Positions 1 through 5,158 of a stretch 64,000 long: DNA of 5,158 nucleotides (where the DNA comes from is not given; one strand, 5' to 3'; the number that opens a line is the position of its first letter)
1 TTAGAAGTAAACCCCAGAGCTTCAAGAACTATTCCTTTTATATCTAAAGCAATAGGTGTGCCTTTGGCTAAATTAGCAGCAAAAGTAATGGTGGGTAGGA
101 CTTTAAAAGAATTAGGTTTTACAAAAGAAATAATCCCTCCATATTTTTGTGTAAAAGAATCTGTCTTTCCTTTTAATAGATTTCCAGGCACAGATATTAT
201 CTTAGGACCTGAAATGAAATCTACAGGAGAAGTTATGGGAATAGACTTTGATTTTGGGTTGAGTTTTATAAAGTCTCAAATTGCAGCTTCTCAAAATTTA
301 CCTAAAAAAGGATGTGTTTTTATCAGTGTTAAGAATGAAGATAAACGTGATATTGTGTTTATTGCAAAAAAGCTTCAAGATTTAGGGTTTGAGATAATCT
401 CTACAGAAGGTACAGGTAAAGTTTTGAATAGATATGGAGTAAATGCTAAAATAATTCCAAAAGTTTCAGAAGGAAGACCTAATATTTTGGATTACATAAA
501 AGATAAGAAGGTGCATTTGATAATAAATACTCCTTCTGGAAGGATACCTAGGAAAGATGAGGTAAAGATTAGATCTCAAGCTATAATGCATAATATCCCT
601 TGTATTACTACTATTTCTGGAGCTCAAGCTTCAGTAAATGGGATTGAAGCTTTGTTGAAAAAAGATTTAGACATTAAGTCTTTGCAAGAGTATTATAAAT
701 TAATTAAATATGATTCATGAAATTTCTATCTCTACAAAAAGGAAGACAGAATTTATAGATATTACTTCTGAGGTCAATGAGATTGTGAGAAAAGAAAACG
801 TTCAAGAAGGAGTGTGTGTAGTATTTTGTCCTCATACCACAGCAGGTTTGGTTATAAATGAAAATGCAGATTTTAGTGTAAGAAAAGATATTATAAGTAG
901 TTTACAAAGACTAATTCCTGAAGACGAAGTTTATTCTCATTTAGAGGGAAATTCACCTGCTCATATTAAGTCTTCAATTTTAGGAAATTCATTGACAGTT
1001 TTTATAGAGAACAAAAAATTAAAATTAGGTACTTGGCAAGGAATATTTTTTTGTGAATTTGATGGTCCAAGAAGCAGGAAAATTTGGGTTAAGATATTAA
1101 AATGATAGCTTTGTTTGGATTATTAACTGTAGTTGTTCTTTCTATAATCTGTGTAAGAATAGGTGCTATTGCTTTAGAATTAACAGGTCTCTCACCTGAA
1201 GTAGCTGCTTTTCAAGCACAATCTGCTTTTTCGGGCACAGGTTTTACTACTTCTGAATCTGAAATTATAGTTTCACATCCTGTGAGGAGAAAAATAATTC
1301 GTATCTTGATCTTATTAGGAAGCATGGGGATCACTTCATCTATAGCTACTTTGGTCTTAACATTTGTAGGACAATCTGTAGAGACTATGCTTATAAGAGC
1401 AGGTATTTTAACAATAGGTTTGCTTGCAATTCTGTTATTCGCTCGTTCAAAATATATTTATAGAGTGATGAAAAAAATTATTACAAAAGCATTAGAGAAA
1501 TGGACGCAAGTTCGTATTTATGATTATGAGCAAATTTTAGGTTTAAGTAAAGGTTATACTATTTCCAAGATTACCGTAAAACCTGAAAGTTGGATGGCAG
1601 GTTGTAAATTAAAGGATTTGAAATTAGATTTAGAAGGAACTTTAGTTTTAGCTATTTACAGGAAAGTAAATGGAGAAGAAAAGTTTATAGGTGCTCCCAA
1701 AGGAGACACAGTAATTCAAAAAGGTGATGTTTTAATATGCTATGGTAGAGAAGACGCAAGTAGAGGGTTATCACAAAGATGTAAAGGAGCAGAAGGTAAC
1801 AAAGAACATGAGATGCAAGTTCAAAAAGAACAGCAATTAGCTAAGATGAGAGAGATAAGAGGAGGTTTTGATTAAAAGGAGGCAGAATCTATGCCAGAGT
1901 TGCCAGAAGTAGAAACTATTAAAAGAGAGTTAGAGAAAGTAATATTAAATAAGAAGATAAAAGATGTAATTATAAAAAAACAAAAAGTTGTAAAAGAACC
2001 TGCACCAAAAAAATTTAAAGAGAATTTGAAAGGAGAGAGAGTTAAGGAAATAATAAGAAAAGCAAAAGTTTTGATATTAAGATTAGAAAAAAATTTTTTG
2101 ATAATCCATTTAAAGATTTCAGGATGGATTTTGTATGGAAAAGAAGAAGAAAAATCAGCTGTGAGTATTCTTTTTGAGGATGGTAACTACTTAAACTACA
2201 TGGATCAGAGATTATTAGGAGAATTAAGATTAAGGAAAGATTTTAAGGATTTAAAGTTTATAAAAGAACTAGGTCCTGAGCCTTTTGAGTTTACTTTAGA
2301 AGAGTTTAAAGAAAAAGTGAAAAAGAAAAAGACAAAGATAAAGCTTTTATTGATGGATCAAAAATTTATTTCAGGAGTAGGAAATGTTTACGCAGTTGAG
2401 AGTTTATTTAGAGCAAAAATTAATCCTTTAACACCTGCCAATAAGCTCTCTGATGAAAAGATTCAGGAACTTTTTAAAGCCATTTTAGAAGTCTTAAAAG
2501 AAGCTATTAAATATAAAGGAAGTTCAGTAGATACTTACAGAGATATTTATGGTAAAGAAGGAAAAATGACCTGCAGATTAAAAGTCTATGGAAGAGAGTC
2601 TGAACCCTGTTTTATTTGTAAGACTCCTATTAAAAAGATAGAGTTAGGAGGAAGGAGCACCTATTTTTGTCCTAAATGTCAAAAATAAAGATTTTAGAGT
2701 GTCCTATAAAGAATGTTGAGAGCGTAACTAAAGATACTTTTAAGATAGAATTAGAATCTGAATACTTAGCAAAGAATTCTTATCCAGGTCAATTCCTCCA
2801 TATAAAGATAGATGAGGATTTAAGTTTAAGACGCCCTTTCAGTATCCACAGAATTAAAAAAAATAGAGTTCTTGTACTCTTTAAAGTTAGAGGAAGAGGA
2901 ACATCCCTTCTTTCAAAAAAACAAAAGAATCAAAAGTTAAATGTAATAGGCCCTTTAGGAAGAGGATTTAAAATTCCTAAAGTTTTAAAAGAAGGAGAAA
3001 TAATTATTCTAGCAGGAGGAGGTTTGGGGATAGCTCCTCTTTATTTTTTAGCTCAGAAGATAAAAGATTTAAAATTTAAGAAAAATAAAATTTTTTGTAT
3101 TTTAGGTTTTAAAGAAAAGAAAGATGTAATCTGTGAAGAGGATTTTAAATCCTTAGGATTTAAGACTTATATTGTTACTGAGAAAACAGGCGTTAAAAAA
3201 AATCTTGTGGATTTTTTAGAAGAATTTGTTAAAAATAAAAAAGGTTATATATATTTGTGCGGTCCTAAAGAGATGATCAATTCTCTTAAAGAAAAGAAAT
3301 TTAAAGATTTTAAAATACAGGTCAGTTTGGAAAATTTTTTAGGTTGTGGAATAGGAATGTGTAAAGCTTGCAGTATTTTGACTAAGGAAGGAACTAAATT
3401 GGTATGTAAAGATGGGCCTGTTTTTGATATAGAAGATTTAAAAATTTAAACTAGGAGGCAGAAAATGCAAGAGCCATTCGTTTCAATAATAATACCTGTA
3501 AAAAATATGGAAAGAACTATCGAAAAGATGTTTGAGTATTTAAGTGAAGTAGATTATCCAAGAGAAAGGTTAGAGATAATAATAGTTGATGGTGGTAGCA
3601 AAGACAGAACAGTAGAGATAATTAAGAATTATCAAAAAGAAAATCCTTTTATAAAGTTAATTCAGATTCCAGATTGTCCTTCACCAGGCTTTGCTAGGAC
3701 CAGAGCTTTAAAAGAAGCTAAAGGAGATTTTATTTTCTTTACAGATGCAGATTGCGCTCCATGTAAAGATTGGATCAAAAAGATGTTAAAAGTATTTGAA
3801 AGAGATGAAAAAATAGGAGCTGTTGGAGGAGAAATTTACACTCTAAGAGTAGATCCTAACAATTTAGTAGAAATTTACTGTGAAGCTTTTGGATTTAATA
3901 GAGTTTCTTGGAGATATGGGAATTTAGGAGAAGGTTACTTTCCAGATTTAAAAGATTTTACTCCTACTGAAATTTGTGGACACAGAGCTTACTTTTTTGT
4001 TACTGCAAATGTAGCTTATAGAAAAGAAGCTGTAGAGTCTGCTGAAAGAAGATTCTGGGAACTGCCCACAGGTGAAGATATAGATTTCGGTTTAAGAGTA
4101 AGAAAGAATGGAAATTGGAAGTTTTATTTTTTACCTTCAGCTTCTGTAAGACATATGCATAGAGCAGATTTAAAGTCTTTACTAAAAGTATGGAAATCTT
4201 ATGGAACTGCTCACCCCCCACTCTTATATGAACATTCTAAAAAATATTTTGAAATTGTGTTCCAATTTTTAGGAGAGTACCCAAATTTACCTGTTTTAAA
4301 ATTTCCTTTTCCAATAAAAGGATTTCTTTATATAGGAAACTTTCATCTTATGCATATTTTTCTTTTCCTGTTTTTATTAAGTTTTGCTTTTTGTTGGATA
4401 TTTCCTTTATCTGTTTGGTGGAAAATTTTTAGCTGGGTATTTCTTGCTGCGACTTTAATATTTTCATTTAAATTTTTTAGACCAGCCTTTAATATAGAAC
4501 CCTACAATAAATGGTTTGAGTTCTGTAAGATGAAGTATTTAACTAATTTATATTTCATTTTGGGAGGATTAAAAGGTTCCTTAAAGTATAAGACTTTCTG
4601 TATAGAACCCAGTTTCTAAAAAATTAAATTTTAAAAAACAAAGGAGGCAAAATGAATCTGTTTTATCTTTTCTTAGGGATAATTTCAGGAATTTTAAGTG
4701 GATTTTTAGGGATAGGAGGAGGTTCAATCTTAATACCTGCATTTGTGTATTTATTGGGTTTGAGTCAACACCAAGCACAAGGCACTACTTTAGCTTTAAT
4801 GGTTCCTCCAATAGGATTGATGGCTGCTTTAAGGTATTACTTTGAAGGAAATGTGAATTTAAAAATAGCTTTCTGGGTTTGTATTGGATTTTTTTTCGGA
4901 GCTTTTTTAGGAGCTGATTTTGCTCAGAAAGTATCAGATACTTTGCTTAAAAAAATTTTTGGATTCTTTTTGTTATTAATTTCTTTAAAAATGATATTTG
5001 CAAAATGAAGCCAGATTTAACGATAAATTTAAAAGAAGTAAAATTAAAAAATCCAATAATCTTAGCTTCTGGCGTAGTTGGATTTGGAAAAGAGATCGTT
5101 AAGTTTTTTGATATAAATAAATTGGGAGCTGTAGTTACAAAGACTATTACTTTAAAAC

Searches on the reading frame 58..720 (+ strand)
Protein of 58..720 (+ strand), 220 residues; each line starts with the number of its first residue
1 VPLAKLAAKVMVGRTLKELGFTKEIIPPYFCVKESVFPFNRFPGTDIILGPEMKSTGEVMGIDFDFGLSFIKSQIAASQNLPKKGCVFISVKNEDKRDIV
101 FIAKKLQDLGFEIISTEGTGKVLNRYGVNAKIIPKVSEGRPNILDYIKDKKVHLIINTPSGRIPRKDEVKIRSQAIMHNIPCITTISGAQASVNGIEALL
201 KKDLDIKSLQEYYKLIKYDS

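Call 36: search_protein_families(library=pfam, max_evalue=0.00001, proteins=[window:58-720:+])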
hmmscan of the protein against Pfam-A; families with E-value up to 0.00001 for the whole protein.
window:58-720:+ (220 aa): 1 family
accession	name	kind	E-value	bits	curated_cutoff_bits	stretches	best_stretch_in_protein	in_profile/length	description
PF02142.27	MGS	-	4.3e-23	81.7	24.1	1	99-184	2-94/94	MGS-like domain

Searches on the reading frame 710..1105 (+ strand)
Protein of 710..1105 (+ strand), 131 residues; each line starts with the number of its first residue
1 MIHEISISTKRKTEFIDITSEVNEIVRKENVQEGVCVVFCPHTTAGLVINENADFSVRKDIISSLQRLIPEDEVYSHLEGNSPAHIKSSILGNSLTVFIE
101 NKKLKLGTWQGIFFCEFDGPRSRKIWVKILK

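Call 36: search_protein_families(library=pfam, max_evalue=0.00001, proteins=[window:710-1105:+])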
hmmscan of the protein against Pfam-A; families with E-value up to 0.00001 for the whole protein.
window:710-1105:+ (131 aa): 1 family
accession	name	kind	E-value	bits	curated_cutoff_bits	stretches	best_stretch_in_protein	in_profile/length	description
PF01894.22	UPF0047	-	7e-46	155.6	27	1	17-129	1-117/117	Uncharacterised protein family UPF0047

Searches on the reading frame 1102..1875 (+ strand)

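Call 36: search_protein_families(library=pfam, max_evalue=0.00001, proteins=[window:1102-1875:+])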
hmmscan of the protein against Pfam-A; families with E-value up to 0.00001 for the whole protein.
window:1102-1875:+ (257 aa): 1 family
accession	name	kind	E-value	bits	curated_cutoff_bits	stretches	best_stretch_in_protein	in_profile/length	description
PF02080.26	TrkA_C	-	2.9e-10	40.3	27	1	157-219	4-62/71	TrkA-C domain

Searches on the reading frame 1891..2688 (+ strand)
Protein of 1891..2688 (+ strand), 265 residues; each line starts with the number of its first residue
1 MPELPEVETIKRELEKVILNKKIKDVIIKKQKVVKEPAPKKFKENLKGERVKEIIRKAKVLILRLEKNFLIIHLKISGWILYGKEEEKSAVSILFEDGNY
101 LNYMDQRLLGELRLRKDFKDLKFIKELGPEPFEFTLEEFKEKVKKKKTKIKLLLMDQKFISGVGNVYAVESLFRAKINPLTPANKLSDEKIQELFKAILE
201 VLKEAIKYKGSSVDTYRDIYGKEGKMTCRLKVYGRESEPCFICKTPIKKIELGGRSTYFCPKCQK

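Call 36: search_protein_families(library=pfam, max_evalue=0.00001, proteins=[window:1891-2688:+])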
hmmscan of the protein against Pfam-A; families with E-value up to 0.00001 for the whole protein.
window:1891-2688:+ (265 aa): 4 families
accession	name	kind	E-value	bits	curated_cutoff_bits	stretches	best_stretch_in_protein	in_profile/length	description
PF06831.19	H2TH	-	9.7e-29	99.7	34.7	1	127-215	1-91/93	Formamidopyrimidine-DNA glycosylase H2TH domain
PF01149.29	Fapy_DNA_glyco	-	5.6e-28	98.4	25.5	1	1-111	1-116/117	Formamidopyrimidine-DNA glycosylase N-terminal domain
PF06827.20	zf-FPG_IleRS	-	4.4e-09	36.4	21.3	1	238-265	2-29/30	Zinc finger found in FPG and IleRS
PF05833.16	NFACT_N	-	1.5e-07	31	31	1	128-215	167-253/456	NFACT N-terminal and middle domains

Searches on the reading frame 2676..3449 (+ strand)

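Call 36: search_protein_families(library=pfam, max_evalue=0.00001, proteins=[window:2676-3449:+])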
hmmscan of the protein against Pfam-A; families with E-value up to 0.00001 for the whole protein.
window:2676-3449:+ (257 aa): 2 families
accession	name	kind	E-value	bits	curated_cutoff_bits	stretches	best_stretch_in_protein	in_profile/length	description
PF10418.14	DHODB_Fe-S_bind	-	2.3e-13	50.1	23.9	1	219-255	1-40/41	Iron-sulfur cluster binding domain of dihydroorotate dehydrogenase B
PF00175.26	NAD_binding_1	-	9.8e-08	33.1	22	1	114-204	3-107/109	Oxidoreductase NAD-binding domain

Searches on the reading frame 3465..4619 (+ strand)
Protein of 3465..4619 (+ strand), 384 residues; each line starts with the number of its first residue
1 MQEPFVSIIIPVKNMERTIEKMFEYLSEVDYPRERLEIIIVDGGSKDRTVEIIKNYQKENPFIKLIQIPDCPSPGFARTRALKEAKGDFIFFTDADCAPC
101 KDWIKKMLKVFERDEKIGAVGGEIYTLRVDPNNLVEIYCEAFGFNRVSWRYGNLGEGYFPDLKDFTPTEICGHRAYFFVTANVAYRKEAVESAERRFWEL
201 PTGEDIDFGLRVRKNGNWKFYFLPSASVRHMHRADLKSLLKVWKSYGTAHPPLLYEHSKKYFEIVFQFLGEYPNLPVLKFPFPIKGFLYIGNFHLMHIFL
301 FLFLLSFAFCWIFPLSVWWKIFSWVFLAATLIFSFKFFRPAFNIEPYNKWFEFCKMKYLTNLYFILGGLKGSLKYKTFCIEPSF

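Call 36: search_protein_families(library=pfam, max_evalue=0.00001, proteins=[window:3465-4619:+])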
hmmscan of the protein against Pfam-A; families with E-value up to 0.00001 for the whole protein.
window:3465-4619:+ (384 aa): 4 families
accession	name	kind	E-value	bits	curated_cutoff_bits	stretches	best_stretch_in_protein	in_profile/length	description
PF00535.33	Glycos_transf_2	-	3.9e-27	95.7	23.3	1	7-122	1-114/168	Glycosyl transferase family 2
PF13641.12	Glyco_tranf_2_3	-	8.4e-16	59.1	27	1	6-240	3-221/230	Glycosyltransferase like family 2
PF10111.15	Glyco_tranf_2_2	-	8.5e-14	52.1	27.3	1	7-111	1-106/276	Glycosyltransferase like family 2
PF13632.12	Glyco_trans_2_3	-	1.2e-09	38.7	27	1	173-333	67-194/198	Glycosyl transferase family group 2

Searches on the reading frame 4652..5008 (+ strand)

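Call 36: search_protein_families(library=pfam, max_evalue=0.00001, proteins=[window:4652-5008:+])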
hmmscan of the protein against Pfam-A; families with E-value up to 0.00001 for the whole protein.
window:4652-5008:+ (118 aa): 1 family
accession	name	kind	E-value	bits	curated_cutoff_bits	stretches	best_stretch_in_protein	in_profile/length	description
PF01925.25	TauE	-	6.6e-25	88.6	32.6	1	6-114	130-237/237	Sulfite exporter TauE/SafE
